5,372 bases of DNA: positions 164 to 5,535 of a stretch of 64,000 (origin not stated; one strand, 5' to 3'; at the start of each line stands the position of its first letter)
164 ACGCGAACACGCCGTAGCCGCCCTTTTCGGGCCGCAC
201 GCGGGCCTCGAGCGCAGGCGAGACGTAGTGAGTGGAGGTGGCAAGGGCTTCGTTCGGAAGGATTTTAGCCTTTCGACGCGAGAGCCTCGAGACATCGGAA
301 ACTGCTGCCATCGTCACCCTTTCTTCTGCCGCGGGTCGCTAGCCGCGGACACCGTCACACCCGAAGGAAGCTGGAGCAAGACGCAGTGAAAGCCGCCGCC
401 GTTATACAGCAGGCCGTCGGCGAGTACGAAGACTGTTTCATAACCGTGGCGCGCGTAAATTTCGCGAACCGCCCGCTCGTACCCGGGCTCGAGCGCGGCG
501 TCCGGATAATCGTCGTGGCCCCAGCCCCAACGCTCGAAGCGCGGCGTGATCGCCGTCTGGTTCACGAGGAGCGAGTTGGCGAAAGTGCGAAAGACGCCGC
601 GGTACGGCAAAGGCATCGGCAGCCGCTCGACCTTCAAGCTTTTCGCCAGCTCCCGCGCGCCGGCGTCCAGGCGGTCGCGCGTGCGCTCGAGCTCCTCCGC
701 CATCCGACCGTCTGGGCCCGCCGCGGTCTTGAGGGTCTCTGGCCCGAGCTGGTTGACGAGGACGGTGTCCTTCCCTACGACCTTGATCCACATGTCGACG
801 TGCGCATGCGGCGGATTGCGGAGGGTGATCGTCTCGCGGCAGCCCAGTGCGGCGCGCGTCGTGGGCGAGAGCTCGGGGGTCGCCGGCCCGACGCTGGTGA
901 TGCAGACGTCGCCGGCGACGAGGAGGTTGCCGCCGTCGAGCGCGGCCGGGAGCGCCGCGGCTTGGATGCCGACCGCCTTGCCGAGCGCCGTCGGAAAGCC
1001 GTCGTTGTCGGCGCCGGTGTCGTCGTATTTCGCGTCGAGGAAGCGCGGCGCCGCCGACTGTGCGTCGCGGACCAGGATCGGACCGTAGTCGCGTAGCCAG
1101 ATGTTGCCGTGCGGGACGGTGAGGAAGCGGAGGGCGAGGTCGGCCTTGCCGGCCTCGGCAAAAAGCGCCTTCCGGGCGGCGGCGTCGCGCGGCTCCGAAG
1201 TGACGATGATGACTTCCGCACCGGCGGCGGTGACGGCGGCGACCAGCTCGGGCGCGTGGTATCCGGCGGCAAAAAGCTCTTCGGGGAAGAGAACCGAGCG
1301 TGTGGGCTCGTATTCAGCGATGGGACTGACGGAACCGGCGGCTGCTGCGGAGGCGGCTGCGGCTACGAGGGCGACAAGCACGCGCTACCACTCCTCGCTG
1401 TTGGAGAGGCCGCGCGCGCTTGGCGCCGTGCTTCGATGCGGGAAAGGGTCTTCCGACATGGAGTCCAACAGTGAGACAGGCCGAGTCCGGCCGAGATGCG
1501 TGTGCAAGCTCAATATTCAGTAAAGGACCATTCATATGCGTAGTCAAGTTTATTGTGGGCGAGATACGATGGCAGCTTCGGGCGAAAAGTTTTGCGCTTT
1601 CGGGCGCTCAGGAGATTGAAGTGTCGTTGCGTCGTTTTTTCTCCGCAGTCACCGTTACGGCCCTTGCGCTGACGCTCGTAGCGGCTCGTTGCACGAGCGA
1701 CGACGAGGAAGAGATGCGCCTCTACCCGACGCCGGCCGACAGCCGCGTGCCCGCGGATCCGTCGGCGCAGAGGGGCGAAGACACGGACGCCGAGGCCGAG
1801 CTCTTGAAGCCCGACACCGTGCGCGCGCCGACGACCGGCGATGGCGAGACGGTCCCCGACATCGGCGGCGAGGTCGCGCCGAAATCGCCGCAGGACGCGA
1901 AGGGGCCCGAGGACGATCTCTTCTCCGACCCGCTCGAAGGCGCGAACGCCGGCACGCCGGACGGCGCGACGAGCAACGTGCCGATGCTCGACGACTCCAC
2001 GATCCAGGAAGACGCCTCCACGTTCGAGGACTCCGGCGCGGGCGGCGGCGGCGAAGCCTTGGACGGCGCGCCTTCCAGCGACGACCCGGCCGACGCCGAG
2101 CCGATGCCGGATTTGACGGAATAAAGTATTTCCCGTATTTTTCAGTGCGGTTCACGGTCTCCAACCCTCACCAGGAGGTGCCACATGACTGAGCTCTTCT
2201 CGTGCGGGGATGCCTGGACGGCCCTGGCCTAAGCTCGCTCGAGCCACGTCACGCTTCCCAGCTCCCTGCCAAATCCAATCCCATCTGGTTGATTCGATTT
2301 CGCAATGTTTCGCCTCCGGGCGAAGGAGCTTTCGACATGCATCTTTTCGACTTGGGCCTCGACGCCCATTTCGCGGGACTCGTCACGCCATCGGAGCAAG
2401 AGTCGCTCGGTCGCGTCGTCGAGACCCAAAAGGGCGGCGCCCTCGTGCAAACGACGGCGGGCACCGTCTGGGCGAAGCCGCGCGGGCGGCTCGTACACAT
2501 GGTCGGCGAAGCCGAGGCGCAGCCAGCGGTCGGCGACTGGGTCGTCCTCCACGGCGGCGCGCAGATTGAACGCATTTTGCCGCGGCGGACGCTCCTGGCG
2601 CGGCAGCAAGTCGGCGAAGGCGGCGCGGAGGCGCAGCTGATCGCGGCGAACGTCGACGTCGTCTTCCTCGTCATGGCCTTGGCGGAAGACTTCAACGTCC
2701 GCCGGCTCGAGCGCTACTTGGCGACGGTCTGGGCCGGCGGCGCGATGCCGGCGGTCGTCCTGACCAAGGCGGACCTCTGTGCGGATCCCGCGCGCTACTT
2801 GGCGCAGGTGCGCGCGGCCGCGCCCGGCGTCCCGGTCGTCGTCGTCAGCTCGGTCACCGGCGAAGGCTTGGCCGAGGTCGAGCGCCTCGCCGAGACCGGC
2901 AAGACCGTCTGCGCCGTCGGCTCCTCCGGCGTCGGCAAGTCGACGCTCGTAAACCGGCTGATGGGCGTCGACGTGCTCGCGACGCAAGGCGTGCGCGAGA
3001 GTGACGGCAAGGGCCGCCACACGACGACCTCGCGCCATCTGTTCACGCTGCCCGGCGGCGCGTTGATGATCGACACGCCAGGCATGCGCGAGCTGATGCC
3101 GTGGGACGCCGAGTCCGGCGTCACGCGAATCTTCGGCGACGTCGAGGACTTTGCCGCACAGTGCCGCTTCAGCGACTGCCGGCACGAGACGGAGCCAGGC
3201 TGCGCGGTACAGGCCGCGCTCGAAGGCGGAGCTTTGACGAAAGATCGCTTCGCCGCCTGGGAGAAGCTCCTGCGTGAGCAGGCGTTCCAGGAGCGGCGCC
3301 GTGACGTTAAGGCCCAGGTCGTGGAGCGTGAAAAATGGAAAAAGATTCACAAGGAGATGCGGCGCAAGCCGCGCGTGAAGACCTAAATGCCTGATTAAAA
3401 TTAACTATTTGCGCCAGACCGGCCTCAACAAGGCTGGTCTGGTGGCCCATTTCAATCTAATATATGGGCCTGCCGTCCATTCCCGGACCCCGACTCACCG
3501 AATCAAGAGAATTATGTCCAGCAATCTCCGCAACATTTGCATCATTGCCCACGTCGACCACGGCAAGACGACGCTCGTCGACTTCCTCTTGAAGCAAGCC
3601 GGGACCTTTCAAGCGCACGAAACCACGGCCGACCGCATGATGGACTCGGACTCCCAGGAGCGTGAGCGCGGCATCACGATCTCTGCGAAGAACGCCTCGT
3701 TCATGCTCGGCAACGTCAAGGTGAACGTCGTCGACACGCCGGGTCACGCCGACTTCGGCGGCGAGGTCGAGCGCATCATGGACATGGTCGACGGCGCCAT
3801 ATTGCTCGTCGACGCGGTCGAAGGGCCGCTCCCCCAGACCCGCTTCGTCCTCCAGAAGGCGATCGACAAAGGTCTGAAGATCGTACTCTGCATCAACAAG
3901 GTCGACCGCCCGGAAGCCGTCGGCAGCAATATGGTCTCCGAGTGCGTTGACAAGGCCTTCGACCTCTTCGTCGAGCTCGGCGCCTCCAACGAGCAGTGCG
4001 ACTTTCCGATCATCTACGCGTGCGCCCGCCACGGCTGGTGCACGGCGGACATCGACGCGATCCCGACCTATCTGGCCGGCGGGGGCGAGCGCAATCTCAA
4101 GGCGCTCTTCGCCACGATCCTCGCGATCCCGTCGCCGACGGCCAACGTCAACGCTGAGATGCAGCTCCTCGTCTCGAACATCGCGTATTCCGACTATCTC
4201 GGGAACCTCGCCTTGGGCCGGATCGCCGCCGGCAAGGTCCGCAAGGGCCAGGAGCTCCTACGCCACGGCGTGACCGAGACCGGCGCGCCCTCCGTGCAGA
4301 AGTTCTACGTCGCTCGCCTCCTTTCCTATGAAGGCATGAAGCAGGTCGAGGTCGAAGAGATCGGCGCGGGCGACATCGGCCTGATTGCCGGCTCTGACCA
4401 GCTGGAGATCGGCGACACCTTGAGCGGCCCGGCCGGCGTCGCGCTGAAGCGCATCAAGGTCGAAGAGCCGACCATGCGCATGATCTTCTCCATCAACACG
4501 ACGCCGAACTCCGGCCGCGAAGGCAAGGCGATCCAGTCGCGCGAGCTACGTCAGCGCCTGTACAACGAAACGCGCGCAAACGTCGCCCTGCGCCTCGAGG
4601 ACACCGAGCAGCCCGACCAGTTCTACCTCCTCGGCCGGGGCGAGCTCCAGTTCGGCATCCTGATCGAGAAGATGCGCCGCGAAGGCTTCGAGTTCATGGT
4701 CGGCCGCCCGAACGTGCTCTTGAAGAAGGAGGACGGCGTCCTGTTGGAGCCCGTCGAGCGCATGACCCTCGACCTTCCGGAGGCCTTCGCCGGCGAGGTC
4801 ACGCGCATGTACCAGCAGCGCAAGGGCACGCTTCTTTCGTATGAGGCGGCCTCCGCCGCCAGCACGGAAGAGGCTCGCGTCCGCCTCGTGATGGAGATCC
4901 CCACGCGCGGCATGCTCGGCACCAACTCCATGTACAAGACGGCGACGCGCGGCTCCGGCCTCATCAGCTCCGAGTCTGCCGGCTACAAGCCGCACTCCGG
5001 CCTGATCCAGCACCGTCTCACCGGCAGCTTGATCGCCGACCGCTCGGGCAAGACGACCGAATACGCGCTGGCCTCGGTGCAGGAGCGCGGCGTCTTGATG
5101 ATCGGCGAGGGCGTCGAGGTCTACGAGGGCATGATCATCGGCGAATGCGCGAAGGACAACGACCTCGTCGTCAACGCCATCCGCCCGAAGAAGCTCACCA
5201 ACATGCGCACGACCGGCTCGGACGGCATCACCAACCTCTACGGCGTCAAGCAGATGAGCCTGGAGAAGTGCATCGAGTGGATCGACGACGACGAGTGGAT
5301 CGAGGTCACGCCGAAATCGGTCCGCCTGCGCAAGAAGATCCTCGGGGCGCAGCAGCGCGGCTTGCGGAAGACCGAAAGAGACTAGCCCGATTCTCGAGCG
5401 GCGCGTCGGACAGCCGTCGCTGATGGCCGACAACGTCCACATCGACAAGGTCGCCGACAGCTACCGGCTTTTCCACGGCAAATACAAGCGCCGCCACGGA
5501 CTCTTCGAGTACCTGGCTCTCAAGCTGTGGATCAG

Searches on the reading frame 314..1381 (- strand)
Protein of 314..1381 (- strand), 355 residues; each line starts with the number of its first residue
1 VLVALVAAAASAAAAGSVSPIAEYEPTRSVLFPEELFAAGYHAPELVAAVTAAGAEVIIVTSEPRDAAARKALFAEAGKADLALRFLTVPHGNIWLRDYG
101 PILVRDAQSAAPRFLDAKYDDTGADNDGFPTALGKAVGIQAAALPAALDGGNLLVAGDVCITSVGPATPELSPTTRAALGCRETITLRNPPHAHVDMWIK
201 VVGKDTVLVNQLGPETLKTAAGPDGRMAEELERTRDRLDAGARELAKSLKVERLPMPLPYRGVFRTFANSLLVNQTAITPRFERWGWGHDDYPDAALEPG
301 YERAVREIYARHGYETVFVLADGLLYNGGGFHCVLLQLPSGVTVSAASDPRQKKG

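Call 31: search_protein_families(library=pfam, proteins=[window:314-1381:-], max_evalue=0.001)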
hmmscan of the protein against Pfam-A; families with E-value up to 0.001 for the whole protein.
window:314-1381:- (355 aa): 1 family
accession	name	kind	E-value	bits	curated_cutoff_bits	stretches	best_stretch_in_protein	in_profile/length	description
PF04371.20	PAD_porph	-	1.2e-18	67.9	25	2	191-339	189-321/321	Porphyromonas-type peptidyl-arginine deiminase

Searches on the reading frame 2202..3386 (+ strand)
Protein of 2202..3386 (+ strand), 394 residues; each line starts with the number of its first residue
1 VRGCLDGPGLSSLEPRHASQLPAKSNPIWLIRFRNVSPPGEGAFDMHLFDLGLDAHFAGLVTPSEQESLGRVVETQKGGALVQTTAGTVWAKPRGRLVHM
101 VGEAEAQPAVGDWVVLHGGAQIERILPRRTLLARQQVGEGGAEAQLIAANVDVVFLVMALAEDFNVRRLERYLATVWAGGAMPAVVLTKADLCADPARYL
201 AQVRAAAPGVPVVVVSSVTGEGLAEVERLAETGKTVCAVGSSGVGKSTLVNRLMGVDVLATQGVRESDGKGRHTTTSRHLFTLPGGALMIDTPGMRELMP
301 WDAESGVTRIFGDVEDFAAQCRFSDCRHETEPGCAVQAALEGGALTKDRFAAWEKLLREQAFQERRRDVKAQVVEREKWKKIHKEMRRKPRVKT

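Call 3: search_protein_families(library=pfam, proteins=[window:2202-3386:+], max_evalue=0.01)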
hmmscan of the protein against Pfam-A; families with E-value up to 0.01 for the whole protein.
window:2202-3386:+ (394 aa): 6 families
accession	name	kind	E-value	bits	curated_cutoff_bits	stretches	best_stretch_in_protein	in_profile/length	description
PF03193.22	RsgA_GTPase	-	2.6e-49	167.8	30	1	125-298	1-171/174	RsgA GTPase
PF01926.29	MMR_HSR1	-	2.7e-07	31.1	21.9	1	236-311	2-70/113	50S ribosome-binding GTPase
PF00005.33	ABC_tran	-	0.0048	17.9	25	1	231-257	9-35/137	ABC transporter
PF00350.29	Dynamin_N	-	0.0049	17.3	27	0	236-262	1-27/168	Dynamin family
PF02421.24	FeoB_N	-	0.0053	16.7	27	0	235-309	2-71/156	Ferrous iron transport protein B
PF00735.24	Septin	-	0.0082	15.9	26.2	0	235-275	6-46/280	Septin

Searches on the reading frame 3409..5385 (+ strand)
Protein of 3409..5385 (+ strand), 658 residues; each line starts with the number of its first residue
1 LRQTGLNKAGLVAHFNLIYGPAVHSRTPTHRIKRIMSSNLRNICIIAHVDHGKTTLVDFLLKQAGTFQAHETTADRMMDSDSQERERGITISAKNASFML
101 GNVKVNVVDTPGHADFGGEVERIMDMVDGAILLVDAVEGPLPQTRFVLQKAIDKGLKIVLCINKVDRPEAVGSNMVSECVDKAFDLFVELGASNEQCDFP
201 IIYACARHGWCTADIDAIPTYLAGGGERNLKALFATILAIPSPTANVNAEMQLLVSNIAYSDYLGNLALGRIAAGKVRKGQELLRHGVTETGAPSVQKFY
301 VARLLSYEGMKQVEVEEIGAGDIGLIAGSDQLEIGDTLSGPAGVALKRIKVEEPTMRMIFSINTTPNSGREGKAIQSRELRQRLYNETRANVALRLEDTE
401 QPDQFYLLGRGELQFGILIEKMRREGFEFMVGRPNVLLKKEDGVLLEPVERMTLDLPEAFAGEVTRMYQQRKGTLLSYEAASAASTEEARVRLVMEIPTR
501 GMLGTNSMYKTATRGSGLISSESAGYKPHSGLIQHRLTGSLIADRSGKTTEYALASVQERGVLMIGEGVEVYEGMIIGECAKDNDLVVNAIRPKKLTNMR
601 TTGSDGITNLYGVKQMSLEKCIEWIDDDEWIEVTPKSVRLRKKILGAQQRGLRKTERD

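Call 3: search_protein_families(library=pfam, proteins=[window:3409-5385:+], max_evalue=0.01)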
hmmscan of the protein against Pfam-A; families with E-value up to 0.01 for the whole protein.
window:3409-5385:+ (658 aa): 9 families
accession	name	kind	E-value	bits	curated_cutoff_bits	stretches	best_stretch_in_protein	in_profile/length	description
PF00009.33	GTP_EFTU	-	3.5e-52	177.2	26.5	1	39-213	2-176/188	Elongation factor Tu GTP binding domain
PF21018.2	BipA_C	-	1.6e-42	144.1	23.8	1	538-645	1-108/110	TypA/BipA C-terminal domain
PF00679.30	EFG_C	-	1.8e-13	50.7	27.9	1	444-534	1-86/89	Elongation factor G C-terminus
PF03144.31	GTP_EFTU_D2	-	5e-09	36.9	30.3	1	265-338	1-72/73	Elongation factor Tu domain 2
PF22042.2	EF-G_D2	-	3.6e-07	30.6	27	1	253-339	4-82/84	Elongation factor G domain 2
PF01926.29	MMR_HSR1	-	0.00062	20.3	21.9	1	43-164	2-113/113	50S ribosome-binding GTPase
PF14492.12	EFG_III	-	0.0007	20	27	1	377-429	18-71/75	Elongation Factor G, domain III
PF02421.24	FeoB_N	-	0.0039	17.1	27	0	88-186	32-136/156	Ferrous iron transport protein B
PF00735.24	Septin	-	0.0042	16.8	26.2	1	42-116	6-75/280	Septin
